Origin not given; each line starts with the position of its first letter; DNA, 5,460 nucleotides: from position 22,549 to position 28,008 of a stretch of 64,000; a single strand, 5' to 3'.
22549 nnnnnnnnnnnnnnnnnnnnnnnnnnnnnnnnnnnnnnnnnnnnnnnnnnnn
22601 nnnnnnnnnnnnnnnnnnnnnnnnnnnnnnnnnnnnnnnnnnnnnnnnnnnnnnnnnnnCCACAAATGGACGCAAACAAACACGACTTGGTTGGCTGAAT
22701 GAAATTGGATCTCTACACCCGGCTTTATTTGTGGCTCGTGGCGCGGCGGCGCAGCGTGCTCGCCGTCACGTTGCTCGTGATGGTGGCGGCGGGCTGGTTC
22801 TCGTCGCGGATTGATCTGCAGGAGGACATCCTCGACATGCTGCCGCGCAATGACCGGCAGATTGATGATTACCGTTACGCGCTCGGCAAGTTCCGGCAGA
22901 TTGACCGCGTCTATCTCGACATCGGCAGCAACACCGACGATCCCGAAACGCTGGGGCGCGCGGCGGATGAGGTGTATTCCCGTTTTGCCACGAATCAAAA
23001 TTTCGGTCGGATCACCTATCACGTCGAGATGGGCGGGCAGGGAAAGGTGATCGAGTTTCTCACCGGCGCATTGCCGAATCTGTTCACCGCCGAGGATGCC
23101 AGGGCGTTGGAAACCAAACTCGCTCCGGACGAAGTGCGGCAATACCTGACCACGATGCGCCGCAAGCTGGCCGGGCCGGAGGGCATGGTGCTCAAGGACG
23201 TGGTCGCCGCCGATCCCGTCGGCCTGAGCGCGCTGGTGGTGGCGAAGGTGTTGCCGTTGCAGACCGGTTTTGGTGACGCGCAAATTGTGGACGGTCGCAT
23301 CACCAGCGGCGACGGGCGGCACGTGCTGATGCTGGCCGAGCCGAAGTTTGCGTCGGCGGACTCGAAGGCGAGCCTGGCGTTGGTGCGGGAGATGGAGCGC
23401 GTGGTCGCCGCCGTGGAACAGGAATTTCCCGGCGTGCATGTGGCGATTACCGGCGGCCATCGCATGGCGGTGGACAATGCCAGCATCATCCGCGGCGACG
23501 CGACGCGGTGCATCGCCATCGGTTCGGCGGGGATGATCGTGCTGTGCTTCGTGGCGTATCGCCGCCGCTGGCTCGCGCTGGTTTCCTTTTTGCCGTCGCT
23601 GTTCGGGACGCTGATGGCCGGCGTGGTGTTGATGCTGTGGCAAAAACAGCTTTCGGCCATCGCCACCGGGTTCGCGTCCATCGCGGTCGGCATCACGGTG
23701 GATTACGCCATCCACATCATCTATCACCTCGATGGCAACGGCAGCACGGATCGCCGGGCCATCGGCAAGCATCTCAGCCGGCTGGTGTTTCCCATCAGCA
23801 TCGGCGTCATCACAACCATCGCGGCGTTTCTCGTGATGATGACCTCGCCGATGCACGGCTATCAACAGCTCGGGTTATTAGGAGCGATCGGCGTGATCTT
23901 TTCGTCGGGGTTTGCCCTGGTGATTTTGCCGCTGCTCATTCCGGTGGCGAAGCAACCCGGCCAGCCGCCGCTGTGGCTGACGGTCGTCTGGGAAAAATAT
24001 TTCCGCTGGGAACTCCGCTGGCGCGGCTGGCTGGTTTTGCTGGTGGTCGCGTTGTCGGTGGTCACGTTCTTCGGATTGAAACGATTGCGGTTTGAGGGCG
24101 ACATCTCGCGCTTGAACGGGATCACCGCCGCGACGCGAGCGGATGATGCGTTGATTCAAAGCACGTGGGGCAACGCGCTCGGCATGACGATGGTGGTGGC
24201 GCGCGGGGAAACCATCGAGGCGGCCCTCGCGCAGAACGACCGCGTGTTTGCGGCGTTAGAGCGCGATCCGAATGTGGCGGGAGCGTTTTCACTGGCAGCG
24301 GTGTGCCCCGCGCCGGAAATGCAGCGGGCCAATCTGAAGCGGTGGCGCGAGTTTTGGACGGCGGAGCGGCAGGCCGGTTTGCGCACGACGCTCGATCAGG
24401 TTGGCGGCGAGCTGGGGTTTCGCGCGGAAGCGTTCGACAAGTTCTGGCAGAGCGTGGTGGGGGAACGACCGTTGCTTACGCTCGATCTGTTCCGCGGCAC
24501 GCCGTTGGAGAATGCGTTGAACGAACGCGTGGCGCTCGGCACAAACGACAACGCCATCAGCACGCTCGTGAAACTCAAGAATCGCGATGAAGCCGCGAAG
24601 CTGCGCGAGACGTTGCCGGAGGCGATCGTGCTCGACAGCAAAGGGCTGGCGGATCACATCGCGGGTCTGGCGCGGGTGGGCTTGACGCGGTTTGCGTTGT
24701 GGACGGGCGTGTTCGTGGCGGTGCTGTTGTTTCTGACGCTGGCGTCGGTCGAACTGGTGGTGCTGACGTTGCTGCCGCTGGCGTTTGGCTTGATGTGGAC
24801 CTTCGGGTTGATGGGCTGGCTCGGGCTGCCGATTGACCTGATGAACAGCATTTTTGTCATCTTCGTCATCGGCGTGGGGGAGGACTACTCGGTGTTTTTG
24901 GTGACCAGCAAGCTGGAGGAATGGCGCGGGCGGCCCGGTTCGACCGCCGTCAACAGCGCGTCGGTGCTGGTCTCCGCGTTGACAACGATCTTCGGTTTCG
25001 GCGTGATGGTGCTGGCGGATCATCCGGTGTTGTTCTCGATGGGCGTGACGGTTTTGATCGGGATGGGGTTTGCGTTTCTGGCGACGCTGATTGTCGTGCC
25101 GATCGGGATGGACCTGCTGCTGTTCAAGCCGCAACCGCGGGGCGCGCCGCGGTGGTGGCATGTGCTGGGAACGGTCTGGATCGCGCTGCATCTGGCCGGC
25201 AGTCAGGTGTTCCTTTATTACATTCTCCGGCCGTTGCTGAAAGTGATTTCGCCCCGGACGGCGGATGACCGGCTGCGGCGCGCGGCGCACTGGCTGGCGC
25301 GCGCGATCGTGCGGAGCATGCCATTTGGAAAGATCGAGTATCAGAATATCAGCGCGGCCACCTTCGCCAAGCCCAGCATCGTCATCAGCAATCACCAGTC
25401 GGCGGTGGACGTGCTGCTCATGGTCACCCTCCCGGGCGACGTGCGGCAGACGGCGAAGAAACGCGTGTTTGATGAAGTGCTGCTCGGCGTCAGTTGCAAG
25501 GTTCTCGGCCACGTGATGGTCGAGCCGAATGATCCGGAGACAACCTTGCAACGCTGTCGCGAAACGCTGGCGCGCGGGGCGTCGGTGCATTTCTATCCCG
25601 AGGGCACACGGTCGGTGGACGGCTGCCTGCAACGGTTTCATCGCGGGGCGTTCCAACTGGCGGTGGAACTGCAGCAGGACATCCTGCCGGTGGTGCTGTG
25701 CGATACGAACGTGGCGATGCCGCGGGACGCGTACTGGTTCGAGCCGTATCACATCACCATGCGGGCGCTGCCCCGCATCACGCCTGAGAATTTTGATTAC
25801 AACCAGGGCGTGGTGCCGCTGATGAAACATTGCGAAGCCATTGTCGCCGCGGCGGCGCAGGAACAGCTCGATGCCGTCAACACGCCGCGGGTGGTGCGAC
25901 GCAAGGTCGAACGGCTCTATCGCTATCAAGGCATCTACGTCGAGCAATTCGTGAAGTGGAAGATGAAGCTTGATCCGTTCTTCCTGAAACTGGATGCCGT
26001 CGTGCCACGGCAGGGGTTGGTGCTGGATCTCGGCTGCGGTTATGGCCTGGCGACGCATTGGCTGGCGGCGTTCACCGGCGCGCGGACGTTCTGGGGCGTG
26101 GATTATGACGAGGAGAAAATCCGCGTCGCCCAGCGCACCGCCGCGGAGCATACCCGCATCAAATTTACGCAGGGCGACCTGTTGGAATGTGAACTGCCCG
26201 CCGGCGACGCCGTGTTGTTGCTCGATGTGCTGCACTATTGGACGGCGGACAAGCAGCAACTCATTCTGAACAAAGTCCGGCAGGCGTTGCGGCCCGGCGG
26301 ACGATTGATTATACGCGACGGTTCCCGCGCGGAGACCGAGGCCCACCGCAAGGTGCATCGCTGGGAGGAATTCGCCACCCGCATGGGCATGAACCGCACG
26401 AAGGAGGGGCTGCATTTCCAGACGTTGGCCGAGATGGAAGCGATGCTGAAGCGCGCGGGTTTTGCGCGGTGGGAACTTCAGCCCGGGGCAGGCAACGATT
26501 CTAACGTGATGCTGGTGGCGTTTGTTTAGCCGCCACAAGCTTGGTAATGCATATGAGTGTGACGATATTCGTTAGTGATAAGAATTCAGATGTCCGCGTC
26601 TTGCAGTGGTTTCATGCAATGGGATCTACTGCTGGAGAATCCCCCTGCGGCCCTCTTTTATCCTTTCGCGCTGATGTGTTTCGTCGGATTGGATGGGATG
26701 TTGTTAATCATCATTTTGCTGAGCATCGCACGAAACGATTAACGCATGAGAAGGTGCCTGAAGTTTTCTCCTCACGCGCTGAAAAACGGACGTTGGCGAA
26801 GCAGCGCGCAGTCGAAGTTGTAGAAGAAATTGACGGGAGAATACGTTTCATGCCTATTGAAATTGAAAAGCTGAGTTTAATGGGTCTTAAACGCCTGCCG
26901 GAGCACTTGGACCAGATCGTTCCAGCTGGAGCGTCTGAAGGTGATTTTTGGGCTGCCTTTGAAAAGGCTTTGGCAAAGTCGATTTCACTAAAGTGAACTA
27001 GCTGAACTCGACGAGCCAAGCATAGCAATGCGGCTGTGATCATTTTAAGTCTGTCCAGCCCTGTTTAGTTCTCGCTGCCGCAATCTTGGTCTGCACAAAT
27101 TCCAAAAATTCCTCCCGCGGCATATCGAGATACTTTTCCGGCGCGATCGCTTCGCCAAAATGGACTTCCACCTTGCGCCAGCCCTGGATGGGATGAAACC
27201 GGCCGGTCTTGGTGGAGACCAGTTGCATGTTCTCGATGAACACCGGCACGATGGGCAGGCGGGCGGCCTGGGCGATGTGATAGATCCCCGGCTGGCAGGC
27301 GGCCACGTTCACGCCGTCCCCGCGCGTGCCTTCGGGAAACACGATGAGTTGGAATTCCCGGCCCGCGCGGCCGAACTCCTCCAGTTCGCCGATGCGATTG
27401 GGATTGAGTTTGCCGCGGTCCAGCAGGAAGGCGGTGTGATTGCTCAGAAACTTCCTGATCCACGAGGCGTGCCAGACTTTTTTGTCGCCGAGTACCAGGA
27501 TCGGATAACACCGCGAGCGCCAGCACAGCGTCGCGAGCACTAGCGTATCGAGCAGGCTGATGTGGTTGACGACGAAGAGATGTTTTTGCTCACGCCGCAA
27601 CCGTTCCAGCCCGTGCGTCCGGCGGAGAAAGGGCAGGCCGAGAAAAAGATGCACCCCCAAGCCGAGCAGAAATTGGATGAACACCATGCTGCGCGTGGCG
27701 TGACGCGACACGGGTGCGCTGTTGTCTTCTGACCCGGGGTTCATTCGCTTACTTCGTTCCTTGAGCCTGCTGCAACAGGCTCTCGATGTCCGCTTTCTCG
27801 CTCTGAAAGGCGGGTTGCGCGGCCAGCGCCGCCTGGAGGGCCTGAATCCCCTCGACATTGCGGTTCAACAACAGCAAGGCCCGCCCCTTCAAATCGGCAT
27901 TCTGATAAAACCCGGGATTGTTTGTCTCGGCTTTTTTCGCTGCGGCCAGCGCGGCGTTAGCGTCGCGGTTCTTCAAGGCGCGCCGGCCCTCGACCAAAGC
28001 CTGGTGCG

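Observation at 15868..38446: Convergent 22.6-kb aryl-polyene/xanthomonadin-type type II FAS/PKS lipid cluster with atypical gene content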

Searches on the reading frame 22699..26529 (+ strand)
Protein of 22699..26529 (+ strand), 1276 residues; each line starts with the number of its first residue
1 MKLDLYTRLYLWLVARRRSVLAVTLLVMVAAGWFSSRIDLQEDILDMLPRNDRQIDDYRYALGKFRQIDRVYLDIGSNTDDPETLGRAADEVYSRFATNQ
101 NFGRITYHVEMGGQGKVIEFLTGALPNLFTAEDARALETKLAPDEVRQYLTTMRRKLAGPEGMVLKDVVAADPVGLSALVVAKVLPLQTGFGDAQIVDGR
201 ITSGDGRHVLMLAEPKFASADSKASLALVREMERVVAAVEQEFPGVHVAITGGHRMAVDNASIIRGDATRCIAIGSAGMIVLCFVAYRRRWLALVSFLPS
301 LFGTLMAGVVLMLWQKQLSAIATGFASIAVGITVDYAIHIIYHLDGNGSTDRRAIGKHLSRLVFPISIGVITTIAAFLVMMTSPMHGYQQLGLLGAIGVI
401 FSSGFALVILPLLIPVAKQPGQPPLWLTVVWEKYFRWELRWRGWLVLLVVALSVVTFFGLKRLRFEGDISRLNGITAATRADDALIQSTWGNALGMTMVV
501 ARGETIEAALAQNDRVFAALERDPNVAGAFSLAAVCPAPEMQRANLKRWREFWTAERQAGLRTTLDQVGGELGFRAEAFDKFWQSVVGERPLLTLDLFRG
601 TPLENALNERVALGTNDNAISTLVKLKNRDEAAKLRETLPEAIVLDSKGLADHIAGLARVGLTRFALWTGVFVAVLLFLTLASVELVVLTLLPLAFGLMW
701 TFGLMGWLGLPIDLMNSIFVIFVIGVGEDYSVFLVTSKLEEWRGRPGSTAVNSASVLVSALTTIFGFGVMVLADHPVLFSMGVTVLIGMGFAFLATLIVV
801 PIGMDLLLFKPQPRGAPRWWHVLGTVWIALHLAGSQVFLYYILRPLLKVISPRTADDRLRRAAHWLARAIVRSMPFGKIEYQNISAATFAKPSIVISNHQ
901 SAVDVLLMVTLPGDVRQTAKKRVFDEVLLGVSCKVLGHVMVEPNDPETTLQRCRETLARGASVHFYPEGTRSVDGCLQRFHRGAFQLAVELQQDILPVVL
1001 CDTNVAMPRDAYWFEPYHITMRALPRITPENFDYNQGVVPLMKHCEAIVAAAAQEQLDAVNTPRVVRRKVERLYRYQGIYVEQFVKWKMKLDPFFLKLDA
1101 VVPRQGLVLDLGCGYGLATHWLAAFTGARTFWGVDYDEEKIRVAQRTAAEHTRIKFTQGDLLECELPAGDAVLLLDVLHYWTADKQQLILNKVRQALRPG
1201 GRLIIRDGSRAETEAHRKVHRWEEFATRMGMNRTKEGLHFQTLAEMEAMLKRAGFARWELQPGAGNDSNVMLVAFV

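Call 3: search_protein_families(library=pfam, proteins=[window:22699-26529:+], max_evalue=0.01)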
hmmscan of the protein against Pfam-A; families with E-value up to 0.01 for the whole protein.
window:22699-26529:+ (1276 aa): 10 families
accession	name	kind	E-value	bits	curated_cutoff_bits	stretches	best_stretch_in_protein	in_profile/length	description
PF01553.26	Acyltransferase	-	1.5e-20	73.8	23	1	879-1000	2-131/132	Acyltransferase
PF03176.21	MMPL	-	2.9e-18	66.4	20.5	2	661-825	144-324/333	MMPL family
PF13649.12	Methyltransf_25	-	3.4e-17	63.4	27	1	1108-1201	1-97/97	Methyltransferase domain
PF08242.18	Methyltransf_12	-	1.2e-16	61.7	30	1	1109-1203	1-98/98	Methyltransferase domain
PF08241.18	Methyltransf_11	-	3.5e-15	56.9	21.2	1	1109-1205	1-95/95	Methyltransferase domain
PF00891.24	Methyltransf_2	-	1.3e-14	54.5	22.3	1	1108-1255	66-209/210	O-methyltransferase domain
PF13847.12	Methyltransf_31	-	6.9e-14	52.2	27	1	1108-1224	7-127/145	Methyltransferase domain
PF13489.12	Methyltransf_23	-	8.2e-10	39.1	27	1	1103-1258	21-162/164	Methyltransferase domain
PF05175.20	MTS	-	1.8e-06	28.1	23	1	1104-1205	31-138/170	Methyltransferase small domain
PF01739.24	CheR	-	0.00071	19.5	27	1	1150-1207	116-175/195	CheR methyltransferase, SAM binding domain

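Call 7: search_protein_families(library=ncbifam, proteins=[window:22699-26529:+], max_evalue=0.001)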
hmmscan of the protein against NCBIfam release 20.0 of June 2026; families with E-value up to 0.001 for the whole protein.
window:22699-26529:+ (1276 aa): 26 families (the best 25 are shown)
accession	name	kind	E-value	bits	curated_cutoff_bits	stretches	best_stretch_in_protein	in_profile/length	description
TIGR03480.1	HpnN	hypoth_equivalog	6.4e-37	127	751.85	2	667-807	719-855/862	hopanoid biosynthesis associated RND transporter like protein HpnN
TIGR00921.1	2A067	subfamily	3.4e-36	124.6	351.9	2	669-802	201-341/733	hydrophobe/amphiphile efflux-3 (HAE3) family transporter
TIGR00833.1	actII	subfamily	1.4e-24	86.5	874.7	2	221-467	126-386/910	MMPL family RND transporter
TIGR00530.1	AGP_acyltrn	subfamily_domain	2.4e-19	69.4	102.95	1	889-1000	14-129/130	1-acylglycerol-3-phosphate O-acyltransferase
NF052374.1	HopndTporHpnN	equivalog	1.5e-18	66.4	1100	2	16-422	15-431/858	hopanoid transporter HpnN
NF045600.2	BstA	equivalog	2e-14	52.5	1400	2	190-409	204-431/903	sterol transporter cytoplasmic membrane protein BstA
NF043040.1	corrin_prot_MT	hypoth_equivalog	7.6e-12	45.1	180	1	1102-1256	39-197/216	corrinoid protein-associated methyltransferase CpaM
NF006386.0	PRK08633.1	equivalog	1.2e-11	43.1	1221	1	889-1000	439-551/1147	acyl-[ACP]--phospholipid O-acyltransferase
NF045667.1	MTase_DVU1556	equivalog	2.3e-11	43.6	155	1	1103-1256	21-161/213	DVU_1556 family methyltransferase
TIGR02072.1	BioC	equivalog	6.5e-08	32.7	184.95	1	1107-1259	37-175/244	malonyl-ACP O-methyltransferase BioC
TIGR02021.1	BchM-ChlM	equivalog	2.9e-07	30.1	158.9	1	1107-1193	57-143/218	magnesium protoporphyrin IX methyltransferase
NF041537.1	ArsM_AhpD_UU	exception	4.5e-07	29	510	1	1107-1268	79-235/345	arsenite methyltransferase/AhpD domain selenoprotein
TIGR01983.1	UbiG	equivalog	5.2e-07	29.2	102.95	1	1105-1209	50-155/228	bifunctional 2-polyprenyl-6-hydroxyphenol methylase/3-demethylubiquinol 3-O-methyltransferase UbiG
NF002463.0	PRK01683.1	equivalog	3.2e-06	26.9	297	1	1106-1221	33-144/258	trans-aconitate 2-methyltransferase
NF045825.1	FAmtase_mtf2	equivalog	8.3e-06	25.2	400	1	1108-1211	62-164/248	fatty-acid O-methyltransferase Mtf2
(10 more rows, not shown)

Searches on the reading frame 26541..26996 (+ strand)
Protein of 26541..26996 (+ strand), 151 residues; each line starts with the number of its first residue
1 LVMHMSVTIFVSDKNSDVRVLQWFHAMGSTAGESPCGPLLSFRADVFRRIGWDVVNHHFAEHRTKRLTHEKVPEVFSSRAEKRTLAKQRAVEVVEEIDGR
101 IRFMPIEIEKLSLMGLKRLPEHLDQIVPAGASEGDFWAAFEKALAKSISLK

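Call 6: search_protein_families(library=pfam, proteins=[window:26541-26996:+], max_evalue=0.01)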
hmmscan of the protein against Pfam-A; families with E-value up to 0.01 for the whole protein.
window:26541-26996:+ (151 aa): 0 families

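Call 7: search_protein_families(library=ncbifam, proteins=[window:26541-26996:+], max_evalue=0.001)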
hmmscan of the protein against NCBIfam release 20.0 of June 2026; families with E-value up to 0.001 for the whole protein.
window:26541-26996:+ (151 aa): 0 families

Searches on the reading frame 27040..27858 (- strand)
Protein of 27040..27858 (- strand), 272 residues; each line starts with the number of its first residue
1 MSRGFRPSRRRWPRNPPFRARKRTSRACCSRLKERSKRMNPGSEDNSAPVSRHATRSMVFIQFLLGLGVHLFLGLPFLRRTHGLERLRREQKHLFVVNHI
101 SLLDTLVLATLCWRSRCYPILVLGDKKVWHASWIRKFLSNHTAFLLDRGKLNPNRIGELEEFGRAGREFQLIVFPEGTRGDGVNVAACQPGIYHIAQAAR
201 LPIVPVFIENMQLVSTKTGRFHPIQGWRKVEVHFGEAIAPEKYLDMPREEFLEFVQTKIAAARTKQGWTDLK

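Call 6: search_protein_families(library=pfam, proteins=[window:27040-27858:-], max_evalue=0.01)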
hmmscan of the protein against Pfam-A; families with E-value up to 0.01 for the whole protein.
window:27040-27858:- (272 aa): 2 families
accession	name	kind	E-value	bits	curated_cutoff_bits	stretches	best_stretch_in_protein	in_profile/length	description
PF01553.26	Acyltransferase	-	4e-18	65.9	23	1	80-208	3-131/132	Acyltransferase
PF02979.21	NHase_alpha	-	0.0041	17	27.2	1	88-132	73-114/184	Nitrile hydratase, alpha chain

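Call 76: search_protein_families(library=ncbifam, proteins=[window:27040-27858:-], max_evalue=0.00001)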
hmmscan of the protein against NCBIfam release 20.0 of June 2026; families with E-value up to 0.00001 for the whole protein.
window:27040-27858:- (272 aa): 3 families
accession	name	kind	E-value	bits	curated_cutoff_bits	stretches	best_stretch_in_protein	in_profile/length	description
TIGR00530.1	AGP_acyltrn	subfamily_domain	6.4e-16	58.3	102.95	1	85-208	10-129/130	1-acylglycerol-3-phosphate O-acyltransferase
NF005291.0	PRK06814.1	equivalog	4e-09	35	1349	1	80-213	442-568/1140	acyl-[ACP]--phospholipid O-acyltransferase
NF006386.0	PRK08633.1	equivalog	1.8e-08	32.6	1221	1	63-253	413-601/1147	acyl-[ACP]--phospholipid O-acyltransferase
